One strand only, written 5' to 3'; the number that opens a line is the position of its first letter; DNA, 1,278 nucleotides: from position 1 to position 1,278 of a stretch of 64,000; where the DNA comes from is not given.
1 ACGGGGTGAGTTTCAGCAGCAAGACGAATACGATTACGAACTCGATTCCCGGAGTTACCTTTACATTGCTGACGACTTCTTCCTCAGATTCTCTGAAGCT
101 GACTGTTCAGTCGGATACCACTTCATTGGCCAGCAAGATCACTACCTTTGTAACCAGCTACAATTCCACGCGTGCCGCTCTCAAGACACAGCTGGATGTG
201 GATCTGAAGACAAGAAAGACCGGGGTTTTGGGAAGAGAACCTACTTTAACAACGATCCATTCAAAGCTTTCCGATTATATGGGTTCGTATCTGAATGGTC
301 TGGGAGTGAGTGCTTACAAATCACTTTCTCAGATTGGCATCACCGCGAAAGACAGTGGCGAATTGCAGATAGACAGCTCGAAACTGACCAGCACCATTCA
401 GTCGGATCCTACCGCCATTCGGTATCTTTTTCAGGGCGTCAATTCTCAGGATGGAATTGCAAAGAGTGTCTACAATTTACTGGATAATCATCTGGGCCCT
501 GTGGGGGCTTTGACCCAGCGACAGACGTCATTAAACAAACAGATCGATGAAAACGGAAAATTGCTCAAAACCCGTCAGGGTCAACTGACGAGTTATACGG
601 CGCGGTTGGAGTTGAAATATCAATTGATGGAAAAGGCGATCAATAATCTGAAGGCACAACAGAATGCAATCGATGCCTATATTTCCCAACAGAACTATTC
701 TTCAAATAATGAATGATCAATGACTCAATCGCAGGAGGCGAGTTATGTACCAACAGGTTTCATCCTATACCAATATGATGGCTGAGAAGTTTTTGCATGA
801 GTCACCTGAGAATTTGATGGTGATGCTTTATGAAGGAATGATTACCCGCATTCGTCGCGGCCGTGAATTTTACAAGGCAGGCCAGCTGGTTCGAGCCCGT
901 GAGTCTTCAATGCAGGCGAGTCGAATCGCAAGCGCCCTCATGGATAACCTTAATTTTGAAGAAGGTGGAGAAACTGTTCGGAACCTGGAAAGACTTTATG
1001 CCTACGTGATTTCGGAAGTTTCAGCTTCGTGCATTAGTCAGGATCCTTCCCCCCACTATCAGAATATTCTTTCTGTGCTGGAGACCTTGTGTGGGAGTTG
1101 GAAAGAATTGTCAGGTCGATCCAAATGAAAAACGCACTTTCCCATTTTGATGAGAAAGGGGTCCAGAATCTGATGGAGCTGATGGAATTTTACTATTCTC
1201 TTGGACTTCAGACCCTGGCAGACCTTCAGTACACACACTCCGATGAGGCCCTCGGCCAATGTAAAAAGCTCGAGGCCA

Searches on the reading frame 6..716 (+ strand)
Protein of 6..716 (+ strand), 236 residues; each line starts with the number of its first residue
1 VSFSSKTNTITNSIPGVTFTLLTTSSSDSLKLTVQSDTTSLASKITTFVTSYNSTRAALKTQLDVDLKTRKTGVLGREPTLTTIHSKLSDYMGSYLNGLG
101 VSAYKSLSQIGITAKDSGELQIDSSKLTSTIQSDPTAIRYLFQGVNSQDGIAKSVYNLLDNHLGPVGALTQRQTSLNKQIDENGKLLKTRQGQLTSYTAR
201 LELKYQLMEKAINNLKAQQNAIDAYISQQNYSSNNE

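Call 68: search_protein_families(library=pfam, proteins=[window:6-716:+], max_evalue=0.0001)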
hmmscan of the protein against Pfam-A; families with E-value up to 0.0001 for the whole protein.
window:6-716:+ (236 aa): 1 family
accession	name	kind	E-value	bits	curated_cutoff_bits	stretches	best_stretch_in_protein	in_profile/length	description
PF07195.17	FliD_C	-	7.1e-41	140.6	25.4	1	3-216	13-235/236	Flagellar hook-associated protein 2 C-terminus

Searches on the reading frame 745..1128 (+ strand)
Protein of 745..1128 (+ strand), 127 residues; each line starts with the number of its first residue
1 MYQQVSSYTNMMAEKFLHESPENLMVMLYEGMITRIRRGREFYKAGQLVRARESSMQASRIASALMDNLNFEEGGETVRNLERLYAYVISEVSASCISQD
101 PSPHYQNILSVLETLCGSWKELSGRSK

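Call 68: search_protein_families(library=pfam, proteins=[window:745-1128:+], max_evalue=0.0001)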
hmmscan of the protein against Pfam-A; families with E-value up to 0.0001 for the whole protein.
window:745-1128:+ (127 aa): 1 family
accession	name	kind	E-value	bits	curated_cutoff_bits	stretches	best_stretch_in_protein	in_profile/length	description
PF02561.19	FliS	-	6.5e-22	78.4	26.7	1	8-122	4-114/115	Flagellar protein FliS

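Call 91: find_encoding_contigs(protein=window:745-1128:+, flank=10000, max_places=2)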
Protein window:745-1128:+ (127 aa): 2 contigs read that carry it; 1 place shown.
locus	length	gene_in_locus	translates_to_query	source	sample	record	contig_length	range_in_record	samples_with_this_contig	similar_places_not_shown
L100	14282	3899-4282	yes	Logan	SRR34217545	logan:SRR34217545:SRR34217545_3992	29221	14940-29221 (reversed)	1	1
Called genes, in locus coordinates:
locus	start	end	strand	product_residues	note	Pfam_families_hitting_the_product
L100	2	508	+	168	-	?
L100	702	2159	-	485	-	PF00669:Flagellin_N, PF00700:Flagellin_C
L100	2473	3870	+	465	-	PF02465:FliD_N, PF07195:FliD_C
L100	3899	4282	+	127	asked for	PF02561:FliS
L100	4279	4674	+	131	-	-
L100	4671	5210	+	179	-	-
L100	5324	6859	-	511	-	PF00072:Response_reg (weak)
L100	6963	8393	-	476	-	PF00072:Response_reg (weak), PF00158:Sigma54_activat, PF14532:Sigma54_activ_2, PF07728:AAA_5, PF25601:AAA_lid_14, PF02954:HTH_8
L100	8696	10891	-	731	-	-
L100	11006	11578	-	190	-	PF13406:SLT_2 (faint), PF01464:SLT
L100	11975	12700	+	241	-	PF00460:Flg_bb_rod (weak), PF22692:LlgE_F_G_D1, PF06429:Flg_bbr_C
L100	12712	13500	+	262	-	PF00460:Flg_bb_rod (weak), PF22692:LlgE_F_G_D1, PF06429:Flg_bbr_C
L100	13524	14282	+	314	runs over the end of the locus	PF13144:ChapFlgA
